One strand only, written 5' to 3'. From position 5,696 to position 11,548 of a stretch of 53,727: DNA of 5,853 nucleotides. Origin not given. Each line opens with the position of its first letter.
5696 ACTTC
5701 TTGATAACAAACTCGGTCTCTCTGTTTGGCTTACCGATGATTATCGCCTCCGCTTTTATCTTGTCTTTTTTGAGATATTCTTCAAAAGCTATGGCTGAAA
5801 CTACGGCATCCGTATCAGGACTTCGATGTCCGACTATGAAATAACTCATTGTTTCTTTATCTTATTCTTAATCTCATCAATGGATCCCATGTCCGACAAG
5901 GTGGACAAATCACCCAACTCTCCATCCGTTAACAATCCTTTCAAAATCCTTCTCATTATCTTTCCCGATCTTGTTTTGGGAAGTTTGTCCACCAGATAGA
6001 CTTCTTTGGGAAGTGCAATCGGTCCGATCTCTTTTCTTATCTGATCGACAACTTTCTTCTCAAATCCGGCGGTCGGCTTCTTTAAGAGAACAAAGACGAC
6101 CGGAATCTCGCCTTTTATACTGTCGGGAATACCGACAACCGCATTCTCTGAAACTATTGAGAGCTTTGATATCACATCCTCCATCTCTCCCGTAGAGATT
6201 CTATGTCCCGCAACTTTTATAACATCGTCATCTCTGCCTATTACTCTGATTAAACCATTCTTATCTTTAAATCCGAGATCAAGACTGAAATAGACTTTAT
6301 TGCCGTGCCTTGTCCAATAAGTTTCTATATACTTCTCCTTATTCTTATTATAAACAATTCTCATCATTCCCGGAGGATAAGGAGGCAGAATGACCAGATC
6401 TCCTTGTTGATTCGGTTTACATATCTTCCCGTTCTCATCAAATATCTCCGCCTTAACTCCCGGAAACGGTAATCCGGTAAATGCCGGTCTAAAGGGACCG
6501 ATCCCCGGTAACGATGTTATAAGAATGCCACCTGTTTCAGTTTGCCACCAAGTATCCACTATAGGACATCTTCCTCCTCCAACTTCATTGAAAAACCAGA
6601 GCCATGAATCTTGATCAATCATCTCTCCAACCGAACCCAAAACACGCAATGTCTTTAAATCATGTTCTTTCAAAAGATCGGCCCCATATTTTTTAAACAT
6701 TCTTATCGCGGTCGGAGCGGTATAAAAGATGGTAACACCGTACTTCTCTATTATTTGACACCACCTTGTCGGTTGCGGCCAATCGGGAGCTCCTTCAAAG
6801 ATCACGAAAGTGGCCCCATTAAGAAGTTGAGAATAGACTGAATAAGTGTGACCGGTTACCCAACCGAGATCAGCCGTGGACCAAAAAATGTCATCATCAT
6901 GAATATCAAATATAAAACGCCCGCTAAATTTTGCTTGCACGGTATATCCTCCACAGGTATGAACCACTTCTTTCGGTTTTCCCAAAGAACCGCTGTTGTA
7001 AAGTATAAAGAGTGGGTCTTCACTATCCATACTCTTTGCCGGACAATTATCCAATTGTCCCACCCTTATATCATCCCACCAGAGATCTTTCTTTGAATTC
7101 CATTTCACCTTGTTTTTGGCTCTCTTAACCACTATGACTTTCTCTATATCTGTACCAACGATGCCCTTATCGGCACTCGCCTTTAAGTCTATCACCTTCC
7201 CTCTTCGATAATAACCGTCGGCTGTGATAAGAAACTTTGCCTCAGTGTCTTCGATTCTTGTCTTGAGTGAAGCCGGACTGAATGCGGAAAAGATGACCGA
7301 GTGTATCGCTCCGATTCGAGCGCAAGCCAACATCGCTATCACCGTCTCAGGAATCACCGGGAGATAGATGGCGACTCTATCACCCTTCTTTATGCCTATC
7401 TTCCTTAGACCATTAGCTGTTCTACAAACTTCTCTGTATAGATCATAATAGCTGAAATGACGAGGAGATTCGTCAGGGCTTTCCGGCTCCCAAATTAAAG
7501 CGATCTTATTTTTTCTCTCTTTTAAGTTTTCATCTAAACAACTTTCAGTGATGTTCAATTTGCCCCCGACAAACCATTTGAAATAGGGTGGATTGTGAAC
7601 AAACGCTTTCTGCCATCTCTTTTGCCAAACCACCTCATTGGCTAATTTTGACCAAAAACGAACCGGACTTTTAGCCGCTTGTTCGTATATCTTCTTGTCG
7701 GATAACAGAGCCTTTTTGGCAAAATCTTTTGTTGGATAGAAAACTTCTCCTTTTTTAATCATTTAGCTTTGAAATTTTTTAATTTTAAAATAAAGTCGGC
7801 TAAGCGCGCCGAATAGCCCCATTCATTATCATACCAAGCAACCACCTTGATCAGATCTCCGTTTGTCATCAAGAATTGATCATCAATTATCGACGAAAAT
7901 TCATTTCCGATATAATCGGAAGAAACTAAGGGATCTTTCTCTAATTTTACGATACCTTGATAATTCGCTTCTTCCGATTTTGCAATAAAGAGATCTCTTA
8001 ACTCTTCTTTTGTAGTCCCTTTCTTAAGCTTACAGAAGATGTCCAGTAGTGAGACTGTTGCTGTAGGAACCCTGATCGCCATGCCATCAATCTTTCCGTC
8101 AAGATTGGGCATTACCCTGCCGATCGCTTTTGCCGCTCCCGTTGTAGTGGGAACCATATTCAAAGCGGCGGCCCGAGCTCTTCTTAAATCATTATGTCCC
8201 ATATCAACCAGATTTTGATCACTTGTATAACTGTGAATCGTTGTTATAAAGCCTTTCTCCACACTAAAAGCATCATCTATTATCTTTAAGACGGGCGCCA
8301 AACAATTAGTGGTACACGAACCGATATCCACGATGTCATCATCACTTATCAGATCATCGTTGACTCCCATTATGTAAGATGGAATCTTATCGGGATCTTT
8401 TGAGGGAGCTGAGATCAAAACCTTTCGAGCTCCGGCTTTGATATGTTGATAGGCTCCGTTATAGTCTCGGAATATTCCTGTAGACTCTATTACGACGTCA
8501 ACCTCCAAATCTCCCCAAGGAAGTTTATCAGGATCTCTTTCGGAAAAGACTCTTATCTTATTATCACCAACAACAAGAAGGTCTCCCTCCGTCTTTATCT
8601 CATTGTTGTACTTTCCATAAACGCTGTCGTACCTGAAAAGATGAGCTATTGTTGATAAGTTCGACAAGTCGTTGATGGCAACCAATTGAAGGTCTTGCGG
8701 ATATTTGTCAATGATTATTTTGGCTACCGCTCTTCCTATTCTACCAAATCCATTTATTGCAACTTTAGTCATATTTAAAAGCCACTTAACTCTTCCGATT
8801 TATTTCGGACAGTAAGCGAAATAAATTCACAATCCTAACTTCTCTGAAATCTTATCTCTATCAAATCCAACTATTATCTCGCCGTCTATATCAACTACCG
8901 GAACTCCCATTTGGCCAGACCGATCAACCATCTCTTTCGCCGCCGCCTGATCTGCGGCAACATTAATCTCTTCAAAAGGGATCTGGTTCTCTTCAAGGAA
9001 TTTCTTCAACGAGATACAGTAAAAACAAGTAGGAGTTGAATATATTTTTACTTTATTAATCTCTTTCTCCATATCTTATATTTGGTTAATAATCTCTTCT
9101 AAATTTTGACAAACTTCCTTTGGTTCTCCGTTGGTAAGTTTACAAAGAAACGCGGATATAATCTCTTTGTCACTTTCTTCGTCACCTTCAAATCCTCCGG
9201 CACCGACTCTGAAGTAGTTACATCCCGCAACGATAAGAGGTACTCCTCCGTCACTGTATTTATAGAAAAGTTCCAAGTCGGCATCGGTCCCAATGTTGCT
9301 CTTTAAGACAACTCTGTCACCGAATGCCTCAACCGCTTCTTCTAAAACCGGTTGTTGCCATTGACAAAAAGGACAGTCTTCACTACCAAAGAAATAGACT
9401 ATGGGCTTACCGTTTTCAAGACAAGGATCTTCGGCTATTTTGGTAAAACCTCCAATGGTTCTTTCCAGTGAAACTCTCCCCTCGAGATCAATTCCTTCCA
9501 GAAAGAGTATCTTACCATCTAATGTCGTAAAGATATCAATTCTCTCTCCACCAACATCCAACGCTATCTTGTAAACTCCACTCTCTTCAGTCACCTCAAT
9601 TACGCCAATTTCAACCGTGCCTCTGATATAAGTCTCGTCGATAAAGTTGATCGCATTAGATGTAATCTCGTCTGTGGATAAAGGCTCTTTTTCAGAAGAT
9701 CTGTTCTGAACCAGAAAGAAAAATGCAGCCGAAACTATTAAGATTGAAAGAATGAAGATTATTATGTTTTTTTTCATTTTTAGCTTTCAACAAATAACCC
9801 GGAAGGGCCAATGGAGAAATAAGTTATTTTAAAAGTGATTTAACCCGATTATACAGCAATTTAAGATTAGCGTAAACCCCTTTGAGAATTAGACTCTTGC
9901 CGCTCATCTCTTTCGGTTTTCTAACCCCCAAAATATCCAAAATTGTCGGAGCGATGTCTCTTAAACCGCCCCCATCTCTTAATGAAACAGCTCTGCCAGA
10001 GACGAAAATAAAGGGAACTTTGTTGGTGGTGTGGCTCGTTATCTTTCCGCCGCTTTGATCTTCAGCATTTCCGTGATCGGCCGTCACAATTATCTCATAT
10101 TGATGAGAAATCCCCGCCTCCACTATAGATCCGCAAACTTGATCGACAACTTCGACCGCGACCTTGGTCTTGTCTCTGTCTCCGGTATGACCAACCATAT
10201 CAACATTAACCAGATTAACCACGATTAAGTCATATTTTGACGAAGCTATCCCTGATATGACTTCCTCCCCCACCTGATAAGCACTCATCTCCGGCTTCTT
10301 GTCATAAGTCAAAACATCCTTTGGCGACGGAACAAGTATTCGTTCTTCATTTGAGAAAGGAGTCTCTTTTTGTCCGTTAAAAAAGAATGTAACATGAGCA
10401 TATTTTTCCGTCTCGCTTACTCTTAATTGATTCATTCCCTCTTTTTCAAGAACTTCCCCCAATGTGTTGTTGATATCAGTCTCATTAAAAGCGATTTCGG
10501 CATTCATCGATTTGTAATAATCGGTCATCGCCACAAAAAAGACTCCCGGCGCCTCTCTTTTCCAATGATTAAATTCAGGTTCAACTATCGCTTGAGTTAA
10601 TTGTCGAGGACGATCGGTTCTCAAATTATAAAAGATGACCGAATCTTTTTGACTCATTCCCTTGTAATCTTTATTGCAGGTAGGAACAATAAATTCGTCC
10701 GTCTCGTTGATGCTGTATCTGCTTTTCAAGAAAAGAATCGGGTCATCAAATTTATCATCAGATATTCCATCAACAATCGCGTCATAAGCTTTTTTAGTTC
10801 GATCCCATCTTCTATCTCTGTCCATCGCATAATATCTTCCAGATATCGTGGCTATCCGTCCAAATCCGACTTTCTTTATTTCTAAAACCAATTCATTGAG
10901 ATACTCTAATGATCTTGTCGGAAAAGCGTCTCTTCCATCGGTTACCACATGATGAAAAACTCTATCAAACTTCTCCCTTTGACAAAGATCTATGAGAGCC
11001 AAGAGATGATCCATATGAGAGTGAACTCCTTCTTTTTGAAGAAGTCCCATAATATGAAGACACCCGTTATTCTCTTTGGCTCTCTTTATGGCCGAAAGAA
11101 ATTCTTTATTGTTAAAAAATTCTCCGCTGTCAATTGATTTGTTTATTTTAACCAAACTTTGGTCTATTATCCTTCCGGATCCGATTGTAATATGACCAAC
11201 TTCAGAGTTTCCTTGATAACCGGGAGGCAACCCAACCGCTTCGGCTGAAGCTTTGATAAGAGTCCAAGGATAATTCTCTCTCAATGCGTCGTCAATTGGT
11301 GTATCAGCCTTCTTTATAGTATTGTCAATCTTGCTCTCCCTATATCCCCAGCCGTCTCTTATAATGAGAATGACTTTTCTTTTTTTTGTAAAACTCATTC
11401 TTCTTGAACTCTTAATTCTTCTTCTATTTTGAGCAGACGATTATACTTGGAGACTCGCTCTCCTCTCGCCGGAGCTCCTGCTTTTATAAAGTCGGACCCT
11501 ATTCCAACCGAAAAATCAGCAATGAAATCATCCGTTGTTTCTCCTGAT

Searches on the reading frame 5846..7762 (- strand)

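Call 11: search_protein_families(library=pfam, proteins=[window:5846-7762:-], max_evalue=0.01)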
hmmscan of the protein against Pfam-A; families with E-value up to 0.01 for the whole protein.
window:5846-7762:- (638 aa): 3 families
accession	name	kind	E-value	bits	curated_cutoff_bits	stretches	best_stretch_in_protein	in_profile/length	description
PF00501.34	AMP-binding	-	6.9e-80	269.1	29.9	1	77-460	2-376/384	AMP-binding enzyme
PF13193.12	AMP-binding_C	-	1.1e-22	81.2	24.5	1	526-601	1-76/76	AMP-binding enzyme C-terminal domain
PF16177.11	ACAS_N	-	1.2e-15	57.5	27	1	23-75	2-55/55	Acetyl-coenzyme A synthetase N-terminus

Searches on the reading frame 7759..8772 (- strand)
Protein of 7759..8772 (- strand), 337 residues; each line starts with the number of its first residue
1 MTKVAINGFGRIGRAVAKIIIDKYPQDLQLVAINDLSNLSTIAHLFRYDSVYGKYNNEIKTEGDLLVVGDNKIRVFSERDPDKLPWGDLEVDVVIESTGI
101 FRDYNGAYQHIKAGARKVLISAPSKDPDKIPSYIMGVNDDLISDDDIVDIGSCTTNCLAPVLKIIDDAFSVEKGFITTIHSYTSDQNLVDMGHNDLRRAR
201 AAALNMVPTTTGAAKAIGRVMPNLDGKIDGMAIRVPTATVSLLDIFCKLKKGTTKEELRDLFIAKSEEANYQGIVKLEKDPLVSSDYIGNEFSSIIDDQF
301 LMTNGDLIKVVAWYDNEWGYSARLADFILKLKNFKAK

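Call 11: search_protein_families(library=pfam, proteins=[window:7759-8772:-], max_evalue=0.01)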
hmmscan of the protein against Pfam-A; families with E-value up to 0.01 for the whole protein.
window:7759-8772:- (337 aa): 2 families
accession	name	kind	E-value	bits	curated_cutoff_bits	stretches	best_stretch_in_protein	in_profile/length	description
PF02800.25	Gp_dh_C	-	1.2e-55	187.9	24.4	1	158-314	1-158/158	Glyceraldehyde 3-phosphate dehydrogenase, C-terminal domain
PF00044.30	Gp_dh_N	-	5.5e-37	126.6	31.7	1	3-103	2-100/101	Glyceraldehyde 3-phosphate dehydrogenase, NAD binding domain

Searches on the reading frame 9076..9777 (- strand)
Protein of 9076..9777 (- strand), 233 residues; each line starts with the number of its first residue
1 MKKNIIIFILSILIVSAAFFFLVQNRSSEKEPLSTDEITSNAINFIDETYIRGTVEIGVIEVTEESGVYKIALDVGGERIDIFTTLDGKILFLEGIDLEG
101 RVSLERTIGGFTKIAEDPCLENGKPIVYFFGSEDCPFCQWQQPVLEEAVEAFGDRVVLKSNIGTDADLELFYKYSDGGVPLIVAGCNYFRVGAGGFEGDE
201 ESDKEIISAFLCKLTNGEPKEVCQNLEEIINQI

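Call 11: search_protein_families(library=pfam, proteins=[window:9076-9777:-], max_evalue=0.01)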
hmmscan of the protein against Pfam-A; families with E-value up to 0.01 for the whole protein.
window:9076-9777:- (233 aa): 2 families
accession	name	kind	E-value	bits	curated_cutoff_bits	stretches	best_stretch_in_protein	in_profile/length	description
PF13098.12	Thioredoxin_2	-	0.00065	20.4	27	1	121-150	3-31/104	Thioredoxin-like domain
PF06053.17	DUF929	-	0.0079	16.3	24.6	0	112-154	3-45/205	Domain of unknown function (DUF929)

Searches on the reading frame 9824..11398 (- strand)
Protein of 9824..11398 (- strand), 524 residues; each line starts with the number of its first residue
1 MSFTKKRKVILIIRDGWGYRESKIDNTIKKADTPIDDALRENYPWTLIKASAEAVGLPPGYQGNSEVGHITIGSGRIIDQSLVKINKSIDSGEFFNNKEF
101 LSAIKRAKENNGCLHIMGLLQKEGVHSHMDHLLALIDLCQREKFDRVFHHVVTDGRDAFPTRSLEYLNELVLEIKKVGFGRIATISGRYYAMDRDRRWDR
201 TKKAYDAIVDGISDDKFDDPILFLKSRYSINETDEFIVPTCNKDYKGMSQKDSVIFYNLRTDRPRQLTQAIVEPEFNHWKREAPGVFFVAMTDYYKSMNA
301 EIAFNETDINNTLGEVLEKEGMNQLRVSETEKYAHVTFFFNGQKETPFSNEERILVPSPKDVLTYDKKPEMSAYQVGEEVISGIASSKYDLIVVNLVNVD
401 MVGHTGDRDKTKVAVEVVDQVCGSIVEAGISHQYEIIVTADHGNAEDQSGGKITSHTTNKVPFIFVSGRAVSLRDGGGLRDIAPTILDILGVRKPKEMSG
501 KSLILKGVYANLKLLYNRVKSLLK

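Call 11: search_protein_families(library=pfam, proteins=[window:9824-11398:-], max_evalue=0.01)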
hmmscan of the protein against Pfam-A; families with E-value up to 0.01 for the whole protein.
window:9824-11398:- (524 aa): 4 families
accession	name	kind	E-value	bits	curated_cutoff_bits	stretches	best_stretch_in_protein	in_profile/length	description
PF01676.23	Metalloenzyme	-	7.1e-73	245.6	24.3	1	8-493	2-251/252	Metalloenzyme superfamily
PF06415.18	iPGM_N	-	2.4e-71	240.1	27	1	85-295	1-216/217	BPG-independent PGAM N-terminus (iPGM_N)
PF01663.27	Phosphodiest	-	0.00011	22.4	23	1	376-445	157-222/342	Type I phosphodiesterase / nucleotide pyrophosphatase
PF08665.17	PglZ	-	0.00027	21.4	25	1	337-444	66-172/179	PglZ domain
